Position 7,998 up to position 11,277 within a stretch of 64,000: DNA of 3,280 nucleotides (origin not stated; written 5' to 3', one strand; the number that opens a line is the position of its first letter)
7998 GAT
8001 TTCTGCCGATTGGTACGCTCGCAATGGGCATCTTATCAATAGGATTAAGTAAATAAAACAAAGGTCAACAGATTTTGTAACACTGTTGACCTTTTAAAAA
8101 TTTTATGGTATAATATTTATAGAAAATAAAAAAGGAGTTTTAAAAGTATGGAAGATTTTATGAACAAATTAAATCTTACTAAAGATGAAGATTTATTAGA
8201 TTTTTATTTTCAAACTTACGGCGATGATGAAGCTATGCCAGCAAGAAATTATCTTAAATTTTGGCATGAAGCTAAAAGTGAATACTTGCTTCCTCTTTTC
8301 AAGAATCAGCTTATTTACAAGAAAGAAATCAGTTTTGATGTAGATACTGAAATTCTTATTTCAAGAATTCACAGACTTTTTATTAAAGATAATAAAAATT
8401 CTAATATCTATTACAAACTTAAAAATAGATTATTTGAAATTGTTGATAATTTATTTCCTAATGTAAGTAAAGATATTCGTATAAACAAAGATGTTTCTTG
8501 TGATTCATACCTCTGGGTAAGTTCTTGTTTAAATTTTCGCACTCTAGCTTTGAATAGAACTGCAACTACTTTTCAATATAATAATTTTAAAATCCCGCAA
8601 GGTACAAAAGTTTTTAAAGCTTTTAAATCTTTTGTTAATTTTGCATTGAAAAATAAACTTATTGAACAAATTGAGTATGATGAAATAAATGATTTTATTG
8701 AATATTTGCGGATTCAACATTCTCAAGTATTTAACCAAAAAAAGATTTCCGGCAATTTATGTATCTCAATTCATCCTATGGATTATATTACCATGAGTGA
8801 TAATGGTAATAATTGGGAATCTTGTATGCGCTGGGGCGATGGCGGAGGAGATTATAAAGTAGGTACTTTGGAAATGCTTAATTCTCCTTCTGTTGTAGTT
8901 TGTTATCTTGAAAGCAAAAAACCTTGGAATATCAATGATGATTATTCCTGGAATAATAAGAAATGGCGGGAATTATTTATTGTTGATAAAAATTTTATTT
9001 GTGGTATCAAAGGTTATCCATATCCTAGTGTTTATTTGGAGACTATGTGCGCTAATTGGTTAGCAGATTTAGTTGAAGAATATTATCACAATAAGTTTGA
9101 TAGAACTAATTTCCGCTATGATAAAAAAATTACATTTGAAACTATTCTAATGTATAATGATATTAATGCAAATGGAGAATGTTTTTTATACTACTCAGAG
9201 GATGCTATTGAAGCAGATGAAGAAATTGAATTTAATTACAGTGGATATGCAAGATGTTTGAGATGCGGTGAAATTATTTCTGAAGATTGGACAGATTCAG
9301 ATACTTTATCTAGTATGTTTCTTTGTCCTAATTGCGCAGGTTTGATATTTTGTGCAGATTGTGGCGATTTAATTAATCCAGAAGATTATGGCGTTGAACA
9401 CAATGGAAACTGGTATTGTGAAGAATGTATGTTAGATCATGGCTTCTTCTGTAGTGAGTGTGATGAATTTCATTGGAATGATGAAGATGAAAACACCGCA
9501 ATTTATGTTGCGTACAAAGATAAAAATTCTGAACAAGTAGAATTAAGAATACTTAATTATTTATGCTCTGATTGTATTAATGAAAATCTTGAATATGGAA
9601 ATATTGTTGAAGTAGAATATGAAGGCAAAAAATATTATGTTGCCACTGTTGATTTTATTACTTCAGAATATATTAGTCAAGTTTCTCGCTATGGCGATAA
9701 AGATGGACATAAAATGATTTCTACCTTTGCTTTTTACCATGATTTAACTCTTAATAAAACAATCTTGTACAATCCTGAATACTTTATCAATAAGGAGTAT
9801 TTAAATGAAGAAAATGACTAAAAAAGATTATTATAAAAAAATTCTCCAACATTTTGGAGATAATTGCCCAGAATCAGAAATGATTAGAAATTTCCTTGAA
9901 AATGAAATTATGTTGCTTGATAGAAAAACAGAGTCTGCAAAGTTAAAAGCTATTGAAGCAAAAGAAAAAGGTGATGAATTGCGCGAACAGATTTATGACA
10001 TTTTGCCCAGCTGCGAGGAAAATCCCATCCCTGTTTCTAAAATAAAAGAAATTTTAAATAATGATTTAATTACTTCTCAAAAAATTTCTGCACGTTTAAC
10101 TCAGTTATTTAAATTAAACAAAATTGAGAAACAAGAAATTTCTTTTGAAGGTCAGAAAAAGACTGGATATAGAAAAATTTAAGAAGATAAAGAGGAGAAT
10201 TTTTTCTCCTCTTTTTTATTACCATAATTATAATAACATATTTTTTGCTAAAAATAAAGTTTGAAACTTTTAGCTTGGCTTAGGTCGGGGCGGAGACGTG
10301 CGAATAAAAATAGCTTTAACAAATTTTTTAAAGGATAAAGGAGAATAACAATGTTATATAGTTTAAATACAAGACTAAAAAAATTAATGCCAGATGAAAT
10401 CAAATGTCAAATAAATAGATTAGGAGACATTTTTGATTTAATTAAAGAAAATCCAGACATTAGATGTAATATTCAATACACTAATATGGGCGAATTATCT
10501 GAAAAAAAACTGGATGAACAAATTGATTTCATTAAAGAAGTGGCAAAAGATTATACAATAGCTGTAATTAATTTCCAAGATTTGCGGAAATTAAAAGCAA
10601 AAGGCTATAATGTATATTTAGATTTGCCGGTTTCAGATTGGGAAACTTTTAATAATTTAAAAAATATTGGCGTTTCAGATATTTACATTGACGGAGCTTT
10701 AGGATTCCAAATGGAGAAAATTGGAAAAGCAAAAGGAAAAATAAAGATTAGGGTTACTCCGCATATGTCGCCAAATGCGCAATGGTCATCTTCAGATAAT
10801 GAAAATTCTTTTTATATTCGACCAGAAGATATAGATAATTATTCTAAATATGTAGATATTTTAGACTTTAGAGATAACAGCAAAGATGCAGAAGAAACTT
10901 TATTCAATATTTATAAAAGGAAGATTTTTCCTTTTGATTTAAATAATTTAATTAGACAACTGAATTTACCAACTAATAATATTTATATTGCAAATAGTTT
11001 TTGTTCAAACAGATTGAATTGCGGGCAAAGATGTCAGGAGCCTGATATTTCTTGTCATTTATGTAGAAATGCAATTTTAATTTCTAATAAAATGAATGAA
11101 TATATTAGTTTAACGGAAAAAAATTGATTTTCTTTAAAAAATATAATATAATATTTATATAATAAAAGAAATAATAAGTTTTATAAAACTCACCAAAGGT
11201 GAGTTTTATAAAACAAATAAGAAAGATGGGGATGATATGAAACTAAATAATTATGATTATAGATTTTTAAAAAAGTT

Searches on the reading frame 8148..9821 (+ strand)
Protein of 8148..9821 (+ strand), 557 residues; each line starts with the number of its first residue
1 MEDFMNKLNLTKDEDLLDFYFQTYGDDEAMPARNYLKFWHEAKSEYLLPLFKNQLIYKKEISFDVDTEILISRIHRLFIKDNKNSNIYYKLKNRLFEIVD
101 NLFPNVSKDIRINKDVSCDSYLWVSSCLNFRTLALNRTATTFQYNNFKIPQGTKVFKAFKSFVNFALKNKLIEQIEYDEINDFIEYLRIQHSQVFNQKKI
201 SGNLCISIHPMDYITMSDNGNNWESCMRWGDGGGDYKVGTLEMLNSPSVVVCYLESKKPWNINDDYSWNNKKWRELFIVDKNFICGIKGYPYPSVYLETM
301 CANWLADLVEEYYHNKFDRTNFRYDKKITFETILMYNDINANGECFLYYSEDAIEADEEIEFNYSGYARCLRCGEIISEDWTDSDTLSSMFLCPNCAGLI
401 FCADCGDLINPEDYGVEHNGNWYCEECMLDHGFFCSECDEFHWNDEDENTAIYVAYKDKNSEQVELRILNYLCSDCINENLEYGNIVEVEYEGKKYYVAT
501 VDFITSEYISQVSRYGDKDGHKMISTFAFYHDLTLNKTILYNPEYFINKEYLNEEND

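Call 13: search_protein_families(library=pfam, proteins=[window:8148-9821:+], max_evalue=0.01)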
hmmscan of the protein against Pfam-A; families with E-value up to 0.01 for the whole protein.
window:8148-9821:+ (557 aa): 0 families

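Call 57: search_protein_families(library=phrogs, proteins=[window:8148-9821:+], max_evalue=0.001)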
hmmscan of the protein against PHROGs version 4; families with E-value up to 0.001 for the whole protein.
window:8148-9821:+ (557 aa): 0 families

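Call 90: search_solved_structures(query=window:8148-9821:+, max_evalue=1)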
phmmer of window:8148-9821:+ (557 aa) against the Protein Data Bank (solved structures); distinct sequences matched with E-value up to 1: 2.
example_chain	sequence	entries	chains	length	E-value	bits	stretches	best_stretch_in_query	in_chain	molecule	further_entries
2l43_A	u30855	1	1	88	0.59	11.7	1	383-431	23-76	Histone H3.3,LINKER,Bromodomain-containing protein 1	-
2ku3_A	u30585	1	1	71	0.88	11.1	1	394-429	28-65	Bromodomain-containing protein 1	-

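Call 101: search_protein_families(library=ncbifam, proteins=[window:8148-9821:+], max_evalue=0.05)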
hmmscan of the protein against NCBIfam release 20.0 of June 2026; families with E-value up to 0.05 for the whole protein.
window:8148-9821:+ (557 aa): 0 families

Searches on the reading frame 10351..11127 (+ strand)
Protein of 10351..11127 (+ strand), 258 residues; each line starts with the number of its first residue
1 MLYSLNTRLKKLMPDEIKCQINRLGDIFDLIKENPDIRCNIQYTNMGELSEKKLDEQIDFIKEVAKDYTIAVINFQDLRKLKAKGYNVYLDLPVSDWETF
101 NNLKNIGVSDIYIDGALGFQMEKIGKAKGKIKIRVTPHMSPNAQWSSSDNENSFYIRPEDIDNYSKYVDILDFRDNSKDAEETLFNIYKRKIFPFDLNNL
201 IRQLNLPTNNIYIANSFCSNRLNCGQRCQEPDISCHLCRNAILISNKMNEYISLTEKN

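Call 13: search_protein_families(library=pfam, proteins=[window:10351-11127:+], max_evalue=0.01)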
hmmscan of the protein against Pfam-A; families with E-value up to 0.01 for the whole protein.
window:10351-11127:+ (258 aa): 0 families

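Call 57: search_protein_families(library=phrogs, proteins=[window:10351-11127:+], max_evalue=0.001)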
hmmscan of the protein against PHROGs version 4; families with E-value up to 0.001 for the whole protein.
window:10351-11127:+ (258 aa): 0 families

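Call 75: find_homologous_proteins(query=window:10351-11127:+, max_evalue=0.00001)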
Query window:10351-11127:+ (258 aa): 237 proteins with E <= 0.00001 among 1339 candidates; the best 120 are listed.
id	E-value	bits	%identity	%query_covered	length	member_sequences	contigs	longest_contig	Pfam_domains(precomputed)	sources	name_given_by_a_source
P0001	9.4e-170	581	100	100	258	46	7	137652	-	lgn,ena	-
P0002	1.3e-71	259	55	90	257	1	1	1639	-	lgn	-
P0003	7.2e-71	257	49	96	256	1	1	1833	-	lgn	-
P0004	3.0e-70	255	49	98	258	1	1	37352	-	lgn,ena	-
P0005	3.8e-70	254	47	98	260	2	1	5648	-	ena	-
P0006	2.4e-69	252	49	98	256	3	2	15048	-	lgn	-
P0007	2.7e-68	248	47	97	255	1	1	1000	-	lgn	-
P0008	1.1e-67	246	48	98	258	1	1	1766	-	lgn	-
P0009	5.6e-67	244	47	98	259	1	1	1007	-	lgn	-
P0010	1.3e-66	243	47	99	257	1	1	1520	-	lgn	-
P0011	2.9e-66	242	47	100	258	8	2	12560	-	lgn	-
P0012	2.9e-66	242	49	95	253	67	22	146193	-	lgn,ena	-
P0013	5.7e-66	241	47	98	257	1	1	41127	-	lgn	-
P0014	1.4e-65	240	46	97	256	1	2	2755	-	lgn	-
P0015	2.3e-65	239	46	98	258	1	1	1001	-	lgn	-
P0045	3.0e-60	222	46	92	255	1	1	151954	-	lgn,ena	-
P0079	1.3e-55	207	42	98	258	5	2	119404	-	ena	-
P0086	1.5e-54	203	40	100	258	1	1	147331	-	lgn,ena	-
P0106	1.4e-52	197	41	93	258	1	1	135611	-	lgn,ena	-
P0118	2.5e-50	190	39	100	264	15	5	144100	-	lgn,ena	-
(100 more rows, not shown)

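Call 76: find_encoding_contigs(protein=P0012, flank=10000, max_places=2)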
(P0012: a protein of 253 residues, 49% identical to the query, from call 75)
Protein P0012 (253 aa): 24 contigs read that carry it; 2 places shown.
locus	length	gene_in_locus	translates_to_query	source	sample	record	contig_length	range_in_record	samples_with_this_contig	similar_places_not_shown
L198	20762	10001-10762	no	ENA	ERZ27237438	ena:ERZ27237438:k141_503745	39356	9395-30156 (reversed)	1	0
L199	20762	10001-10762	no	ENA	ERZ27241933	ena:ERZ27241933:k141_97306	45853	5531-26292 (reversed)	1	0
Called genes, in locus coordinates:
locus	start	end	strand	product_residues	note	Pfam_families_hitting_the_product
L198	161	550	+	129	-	-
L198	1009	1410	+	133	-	-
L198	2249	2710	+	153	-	-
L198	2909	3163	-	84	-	-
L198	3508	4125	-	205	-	-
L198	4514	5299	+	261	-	-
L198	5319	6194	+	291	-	-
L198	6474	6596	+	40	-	-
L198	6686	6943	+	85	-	PF01022:HTH_5 (weak)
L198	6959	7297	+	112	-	-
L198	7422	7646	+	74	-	-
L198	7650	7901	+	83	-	-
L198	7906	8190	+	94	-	-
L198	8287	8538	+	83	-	-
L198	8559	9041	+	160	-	-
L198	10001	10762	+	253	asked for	-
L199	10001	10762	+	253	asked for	-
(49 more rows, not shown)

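Call 77: find_encoding_contigs(protein=P0045, flank=10000, max_places=1)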
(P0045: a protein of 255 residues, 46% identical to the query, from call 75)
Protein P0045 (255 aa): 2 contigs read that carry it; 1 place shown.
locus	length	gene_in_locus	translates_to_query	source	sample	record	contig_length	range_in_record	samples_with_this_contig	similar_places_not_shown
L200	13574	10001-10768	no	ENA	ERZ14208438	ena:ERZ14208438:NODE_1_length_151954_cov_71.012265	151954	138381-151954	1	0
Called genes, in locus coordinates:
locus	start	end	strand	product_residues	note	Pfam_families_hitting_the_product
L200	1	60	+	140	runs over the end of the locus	-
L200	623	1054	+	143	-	-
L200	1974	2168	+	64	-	-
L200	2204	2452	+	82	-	-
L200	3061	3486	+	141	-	-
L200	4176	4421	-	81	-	-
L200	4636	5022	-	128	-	PF13384:HTH_23 (faint)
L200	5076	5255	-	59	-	-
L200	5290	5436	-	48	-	PF19807:DUF6290 (weak)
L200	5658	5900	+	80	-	-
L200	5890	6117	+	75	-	-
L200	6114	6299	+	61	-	-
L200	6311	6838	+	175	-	-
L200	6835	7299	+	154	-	-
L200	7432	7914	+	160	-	-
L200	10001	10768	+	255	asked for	-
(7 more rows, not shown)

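Call 78: find_encoding_contigs(protein=P0086, flank=10000, max_places=1)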
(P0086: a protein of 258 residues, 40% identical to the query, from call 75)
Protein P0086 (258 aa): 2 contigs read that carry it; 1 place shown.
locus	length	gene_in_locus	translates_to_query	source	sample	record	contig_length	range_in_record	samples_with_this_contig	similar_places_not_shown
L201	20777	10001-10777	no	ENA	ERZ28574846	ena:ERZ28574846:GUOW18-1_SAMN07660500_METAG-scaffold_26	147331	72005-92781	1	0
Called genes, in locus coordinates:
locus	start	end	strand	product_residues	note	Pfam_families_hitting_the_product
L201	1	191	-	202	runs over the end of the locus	-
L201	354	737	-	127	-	-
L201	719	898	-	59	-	-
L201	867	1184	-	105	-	-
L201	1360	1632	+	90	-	-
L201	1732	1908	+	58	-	-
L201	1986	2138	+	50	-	-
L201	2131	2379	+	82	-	-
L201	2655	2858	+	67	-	-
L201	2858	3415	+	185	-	-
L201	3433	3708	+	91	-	PF16475:DUF5052 (weak)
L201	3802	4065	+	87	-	-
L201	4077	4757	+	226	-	-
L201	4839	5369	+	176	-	-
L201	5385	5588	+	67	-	-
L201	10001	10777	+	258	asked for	-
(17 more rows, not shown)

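Call 81: find_encoding_contigs(protein=P0106, flank=8000, max_places=1)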
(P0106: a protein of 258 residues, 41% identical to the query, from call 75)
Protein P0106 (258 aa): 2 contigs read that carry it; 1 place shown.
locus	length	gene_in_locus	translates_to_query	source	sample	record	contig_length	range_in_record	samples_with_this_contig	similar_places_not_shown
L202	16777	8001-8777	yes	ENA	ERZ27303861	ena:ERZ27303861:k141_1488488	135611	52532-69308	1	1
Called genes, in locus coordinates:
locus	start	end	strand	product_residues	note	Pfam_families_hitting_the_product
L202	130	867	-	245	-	-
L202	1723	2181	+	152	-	-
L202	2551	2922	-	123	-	PF19808:DUF6291 (faint), PF02796:HTH_7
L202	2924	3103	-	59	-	-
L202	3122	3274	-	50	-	PF19839:RHH_9 (weak)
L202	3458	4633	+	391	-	PF01471:PG_binding_1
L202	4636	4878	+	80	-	-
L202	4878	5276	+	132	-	-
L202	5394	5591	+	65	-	-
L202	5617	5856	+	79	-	-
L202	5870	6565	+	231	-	-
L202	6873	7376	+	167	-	-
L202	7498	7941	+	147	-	-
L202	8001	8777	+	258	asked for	-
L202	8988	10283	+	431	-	-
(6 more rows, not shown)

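Call 82: find_encoding_contigs(protein=P0118, flank=8000, max_places=1)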
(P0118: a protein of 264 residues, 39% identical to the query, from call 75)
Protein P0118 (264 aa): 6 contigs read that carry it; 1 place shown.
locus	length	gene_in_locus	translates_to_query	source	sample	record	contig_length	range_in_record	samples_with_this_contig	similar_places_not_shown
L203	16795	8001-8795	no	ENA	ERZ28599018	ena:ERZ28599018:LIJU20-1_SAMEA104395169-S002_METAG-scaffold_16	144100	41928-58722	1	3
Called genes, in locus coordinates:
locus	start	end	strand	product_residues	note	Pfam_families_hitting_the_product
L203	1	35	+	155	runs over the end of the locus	-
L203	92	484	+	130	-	-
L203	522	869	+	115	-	-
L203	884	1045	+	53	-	-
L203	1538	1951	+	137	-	-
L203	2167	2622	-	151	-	-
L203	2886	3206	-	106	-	-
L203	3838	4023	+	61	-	-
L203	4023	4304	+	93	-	-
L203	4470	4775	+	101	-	-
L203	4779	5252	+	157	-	-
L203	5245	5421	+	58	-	-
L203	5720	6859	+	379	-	-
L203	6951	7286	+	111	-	-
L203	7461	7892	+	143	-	-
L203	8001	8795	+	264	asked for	-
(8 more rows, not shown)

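Call 83: find_encoding_contigs(protein=P0079, flank=8000, max_places=1)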
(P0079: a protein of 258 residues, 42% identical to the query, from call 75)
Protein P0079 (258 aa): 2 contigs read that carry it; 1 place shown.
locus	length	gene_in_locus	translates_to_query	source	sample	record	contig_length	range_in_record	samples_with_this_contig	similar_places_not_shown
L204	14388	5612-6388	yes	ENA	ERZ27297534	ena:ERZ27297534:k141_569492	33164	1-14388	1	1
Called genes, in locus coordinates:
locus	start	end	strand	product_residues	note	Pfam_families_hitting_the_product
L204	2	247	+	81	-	?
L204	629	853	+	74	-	-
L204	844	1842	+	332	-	-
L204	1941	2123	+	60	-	-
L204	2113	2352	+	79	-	PF14192:DUF4314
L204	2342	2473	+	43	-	-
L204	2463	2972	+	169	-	-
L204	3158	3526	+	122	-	-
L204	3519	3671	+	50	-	-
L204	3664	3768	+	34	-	-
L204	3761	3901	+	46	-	-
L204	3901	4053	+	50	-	-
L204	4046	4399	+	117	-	-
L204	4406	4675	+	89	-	-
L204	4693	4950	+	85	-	-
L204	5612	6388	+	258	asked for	-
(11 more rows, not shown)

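Call 99: find_encoding_contigs(protein=window:10351-11127:+, flank=1500, max_places=10)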
Protein window:10351-11127:+ (258 aa): 12 contigs read that carry it; 6 places shown.
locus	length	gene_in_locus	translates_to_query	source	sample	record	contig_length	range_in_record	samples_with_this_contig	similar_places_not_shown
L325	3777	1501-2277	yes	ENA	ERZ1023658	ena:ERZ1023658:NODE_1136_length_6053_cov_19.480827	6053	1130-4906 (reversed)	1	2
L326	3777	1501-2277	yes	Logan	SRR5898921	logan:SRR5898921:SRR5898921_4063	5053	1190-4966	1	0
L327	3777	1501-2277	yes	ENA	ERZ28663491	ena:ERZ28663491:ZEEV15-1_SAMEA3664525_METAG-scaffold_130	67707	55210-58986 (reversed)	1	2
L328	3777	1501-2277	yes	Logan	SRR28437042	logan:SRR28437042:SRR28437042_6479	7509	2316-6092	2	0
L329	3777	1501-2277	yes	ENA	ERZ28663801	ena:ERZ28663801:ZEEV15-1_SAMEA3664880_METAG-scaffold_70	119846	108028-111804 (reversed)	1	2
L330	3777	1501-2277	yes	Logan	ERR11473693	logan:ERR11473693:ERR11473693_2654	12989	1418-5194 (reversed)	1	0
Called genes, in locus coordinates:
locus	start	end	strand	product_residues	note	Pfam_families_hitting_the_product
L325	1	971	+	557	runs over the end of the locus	-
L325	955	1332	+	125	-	-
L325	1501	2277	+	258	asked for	-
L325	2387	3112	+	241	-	-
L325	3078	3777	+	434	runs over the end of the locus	-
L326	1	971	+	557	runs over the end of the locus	-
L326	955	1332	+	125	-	-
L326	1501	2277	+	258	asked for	-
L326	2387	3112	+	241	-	-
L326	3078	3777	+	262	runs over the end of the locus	?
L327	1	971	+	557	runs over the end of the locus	-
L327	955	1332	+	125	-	-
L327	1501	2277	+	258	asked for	-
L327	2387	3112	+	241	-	PF04389:Peptidase_M28 (faint)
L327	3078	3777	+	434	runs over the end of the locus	-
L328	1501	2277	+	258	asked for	-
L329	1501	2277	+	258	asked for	-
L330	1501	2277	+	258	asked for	-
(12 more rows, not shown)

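Call 101: search_protein_families(library=ncbifam, proteins=[window:10351-11127:+], max_evalue=0.05)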
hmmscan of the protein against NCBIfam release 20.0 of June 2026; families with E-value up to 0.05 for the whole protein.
window:10351-11127:+ (258 aa): 0 families
